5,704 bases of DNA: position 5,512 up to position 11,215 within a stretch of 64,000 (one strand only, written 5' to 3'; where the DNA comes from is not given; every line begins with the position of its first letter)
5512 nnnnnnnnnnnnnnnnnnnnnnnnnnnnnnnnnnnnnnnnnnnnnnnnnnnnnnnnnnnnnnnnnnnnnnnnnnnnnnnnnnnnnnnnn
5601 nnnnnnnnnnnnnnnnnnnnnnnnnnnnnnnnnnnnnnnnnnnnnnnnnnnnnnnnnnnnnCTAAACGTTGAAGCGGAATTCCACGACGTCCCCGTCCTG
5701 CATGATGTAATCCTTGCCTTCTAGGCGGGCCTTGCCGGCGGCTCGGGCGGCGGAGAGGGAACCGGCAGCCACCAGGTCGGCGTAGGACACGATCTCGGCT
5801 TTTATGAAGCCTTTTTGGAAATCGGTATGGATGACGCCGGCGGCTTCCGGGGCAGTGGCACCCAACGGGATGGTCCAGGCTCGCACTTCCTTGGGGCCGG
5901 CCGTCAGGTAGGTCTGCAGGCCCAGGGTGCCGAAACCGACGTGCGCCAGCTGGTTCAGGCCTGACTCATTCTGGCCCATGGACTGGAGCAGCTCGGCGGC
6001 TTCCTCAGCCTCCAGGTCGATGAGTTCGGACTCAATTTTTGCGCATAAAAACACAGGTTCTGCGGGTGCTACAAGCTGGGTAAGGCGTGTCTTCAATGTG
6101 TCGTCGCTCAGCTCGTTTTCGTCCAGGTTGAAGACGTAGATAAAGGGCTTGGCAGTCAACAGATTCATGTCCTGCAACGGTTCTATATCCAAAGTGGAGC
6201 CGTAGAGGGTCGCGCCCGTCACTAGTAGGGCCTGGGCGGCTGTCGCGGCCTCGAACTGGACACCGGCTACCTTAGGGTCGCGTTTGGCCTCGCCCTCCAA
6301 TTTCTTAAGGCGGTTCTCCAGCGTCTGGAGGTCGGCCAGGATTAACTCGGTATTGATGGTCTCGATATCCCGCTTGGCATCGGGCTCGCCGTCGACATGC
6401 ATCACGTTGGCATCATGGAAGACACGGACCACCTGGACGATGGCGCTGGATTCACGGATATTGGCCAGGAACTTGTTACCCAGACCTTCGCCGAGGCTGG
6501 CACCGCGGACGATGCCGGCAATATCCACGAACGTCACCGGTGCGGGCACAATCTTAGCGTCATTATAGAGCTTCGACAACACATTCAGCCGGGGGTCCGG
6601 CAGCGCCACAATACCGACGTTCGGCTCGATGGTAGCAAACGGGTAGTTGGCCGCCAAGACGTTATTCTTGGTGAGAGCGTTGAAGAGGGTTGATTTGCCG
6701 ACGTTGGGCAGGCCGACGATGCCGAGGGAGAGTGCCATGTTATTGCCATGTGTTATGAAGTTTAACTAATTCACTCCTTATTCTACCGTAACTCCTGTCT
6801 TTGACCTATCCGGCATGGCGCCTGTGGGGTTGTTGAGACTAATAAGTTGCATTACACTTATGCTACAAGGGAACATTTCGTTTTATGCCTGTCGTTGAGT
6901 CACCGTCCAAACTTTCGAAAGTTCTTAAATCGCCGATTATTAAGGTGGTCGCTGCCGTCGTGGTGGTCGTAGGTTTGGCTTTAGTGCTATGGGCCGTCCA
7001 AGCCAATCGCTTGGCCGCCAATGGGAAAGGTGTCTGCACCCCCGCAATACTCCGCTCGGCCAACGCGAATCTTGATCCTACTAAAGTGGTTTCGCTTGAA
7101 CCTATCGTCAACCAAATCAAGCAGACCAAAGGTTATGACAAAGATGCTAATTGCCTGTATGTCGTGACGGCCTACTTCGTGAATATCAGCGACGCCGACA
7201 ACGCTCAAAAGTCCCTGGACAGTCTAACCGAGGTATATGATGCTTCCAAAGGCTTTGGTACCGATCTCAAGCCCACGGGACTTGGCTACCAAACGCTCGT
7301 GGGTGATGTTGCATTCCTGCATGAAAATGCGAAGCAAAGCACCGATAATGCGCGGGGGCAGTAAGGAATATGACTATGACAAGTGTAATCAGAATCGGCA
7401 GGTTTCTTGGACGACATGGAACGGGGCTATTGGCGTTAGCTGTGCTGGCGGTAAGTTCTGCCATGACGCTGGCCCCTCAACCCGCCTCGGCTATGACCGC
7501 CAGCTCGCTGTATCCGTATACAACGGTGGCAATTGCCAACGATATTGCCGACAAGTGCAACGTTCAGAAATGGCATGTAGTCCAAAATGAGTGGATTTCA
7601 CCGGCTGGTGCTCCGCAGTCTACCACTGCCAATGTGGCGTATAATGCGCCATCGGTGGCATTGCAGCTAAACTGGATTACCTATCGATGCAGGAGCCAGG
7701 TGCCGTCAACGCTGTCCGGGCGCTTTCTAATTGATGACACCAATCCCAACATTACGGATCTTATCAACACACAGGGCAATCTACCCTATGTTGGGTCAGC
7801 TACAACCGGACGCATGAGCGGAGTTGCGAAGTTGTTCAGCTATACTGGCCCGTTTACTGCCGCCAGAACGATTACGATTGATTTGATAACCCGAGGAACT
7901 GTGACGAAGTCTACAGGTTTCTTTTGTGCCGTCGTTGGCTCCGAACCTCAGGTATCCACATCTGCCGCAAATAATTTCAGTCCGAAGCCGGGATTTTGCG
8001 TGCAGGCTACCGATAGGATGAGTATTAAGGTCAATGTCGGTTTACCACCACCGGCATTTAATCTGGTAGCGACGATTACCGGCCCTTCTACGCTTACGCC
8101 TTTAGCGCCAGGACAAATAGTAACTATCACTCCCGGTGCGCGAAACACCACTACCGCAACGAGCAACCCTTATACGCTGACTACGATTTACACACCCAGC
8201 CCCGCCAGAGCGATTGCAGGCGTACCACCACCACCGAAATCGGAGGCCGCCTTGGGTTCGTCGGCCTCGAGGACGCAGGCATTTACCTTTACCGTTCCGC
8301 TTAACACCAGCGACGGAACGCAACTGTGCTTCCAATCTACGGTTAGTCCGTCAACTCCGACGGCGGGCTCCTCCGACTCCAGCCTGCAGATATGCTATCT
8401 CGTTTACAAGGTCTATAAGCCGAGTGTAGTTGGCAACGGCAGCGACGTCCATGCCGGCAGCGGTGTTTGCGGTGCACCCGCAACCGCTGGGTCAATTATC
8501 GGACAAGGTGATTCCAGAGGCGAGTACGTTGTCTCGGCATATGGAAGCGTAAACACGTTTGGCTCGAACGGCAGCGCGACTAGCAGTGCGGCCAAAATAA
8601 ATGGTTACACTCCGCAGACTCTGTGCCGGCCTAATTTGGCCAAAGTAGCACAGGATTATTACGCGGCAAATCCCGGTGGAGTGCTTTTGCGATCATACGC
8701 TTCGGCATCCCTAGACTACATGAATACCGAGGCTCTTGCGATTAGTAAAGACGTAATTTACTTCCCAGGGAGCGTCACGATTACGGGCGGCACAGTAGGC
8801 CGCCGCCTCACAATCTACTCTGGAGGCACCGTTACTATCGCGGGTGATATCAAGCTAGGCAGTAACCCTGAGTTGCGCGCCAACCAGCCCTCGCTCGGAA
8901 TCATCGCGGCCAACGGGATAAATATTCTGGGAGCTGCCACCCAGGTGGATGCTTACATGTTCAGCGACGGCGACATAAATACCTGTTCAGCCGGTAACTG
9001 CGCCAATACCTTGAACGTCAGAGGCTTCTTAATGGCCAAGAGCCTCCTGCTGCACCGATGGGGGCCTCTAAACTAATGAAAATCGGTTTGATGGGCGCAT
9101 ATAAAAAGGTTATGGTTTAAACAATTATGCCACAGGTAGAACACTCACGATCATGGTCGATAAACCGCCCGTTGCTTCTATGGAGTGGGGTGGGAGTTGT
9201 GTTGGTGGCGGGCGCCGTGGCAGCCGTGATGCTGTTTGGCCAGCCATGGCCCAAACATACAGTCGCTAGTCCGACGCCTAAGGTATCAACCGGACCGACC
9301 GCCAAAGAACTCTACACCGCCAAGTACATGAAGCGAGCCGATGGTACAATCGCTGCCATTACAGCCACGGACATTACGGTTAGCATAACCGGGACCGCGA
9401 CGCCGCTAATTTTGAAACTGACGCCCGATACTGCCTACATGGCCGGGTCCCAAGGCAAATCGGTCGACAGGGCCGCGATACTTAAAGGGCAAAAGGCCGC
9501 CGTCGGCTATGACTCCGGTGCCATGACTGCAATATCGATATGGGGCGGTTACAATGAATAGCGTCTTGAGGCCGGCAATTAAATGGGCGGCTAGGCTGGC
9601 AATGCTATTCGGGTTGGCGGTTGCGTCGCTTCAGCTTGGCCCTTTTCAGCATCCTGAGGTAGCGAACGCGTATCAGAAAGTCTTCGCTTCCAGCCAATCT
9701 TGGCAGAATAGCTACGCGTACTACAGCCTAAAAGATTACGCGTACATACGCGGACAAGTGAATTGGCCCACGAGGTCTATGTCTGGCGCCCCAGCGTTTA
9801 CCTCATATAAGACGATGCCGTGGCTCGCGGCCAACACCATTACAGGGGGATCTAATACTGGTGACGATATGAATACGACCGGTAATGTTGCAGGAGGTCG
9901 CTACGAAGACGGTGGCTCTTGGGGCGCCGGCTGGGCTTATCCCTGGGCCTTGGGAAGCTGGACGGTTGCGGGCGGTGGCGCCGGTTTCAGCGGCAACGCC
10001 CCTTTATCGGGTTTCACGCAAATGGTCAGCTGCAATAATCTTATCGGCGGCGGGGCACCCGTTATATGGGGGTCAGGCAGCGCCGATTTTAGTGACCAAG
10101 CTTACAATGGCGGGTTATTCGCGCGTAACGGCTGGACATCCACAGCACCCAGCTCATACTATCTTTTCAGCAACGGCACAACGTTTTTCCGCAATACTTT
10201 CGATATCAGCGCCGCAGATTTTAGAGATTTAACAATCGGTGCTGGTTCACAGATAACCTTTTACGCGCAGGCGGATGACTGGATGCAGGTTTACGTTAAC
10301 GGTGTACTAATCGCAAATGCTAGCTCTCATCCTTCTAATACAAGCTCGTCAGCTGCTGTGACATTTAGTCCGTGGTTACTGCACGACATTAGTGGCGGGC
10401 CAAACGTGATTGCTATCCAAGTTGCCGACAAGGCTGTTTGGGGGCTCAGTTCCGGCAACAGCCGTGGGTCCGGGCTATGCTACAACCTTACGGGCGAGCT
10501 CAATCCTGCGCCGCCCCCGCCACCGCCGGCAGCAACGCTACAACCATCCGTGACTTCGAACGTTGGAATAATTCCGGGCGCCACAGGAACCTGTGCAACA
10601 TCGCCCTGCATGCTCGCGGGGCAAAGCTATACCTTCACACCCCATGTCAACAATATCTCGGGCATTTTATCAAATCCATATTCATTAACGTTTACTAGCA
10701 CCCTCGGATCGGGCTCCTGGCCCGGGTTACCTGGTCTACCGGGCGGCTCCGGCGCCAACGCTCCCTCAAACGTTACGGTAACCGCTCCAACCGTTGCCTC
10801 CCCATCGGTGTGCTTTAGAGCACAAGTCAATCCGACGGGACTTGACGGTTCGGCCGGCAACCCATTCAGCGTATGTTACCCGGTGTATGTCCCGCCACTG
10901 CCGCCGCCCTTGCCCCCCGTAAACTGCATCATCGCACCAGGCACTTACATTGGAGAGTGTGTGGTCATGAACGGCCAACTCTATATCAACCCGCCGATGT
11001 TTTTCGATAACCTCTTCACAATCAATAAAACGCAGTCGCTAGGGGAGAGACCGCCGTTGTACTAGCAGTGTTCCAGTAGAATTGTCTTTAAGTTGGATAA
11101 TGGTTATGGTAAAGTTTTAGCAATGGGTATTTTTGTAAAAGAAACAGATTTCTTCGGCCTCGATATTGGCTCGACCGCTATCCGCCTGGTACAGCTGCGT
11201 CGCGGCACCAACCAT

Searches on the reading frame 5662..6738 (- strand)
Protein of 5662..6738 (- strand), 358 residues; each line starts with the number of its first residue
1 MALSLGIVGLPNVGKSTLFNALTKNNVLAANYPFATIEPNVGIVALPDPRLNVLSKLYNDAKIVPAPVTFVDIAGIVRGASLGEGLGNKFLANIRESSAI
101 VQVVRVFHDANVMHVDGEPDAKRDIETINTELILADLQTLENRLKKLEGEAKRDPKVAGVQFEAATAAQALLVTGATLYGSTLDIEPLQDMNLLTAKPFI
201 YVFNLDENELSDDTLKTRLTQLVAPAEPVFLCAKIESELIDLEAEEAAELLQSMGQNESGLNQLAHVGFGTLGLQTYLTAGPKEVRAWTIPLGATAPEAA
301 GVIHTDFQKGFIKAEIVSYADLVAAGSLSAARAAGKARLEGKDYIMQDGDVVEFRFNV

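Call 19: search_protein_families(library=pfam, proteins=[window:5662-6738:-])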
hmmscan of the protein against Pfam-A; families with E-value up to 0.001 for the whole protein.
window:5662-6738:- (358 aa): 4 families
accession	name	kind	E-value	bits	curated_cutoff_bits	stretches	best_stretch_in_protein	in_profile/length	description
PF06071.19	YchF-GTPase_C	-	5.5e-38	129.4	27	1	274-357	1-84/84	Protein of unknown function (DUF933)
PF01926.29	MMR_HSR1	-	1.2e-20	74.1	21.9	1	5-112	2-86/113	50S ribosome-binding GTPase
PF02421.24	FeoB_N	-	2.5e-08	34.1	27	1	6-48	4-46/156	Ferrous iron transport protein B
PF02824.27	TGS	-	0.00075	19.9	22.2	0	290-354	13-58/60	TGS domain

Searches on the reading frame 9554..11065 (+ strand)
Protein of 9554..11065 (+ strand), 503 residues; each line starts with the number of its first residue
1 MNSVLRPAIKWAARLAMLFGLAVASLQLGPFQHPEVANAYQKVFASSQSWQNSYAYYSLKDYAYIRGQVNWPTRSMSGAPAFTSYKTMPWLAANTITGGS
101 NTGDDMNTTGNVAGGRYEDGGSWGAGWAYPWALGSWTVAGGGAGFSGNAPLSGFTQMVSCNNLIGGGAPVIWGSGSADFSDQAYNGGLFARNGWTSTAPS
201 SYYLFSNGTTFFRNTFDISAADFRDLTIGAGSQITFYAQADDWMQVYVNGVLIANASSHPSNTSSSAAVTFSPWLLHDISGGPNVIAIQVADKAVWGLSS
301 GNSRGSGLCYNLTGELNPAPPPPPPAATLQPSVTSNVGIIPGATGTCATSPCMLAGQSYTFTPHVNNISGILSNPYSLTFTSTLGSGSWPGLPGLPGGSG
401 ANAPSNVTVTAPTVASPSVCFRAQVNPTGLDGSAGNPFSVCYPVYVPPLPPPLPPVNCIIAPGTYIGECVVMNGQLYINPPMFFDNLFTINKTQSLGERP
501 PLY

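Call 20: search_protein_families(library=pfam, proteins=[window:9554-11065:+])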
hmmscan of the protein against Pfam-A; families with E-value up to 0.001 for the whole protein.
window:9554-11065:+ (503 aa): 1 family
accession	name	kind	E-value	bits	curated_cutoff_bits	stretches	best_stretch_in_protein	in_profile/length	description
PF13364.12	BetaGal_ABD2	-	0.00057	21.1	23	0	194-291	20-107/112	Beta-galactosidase second all-beta domain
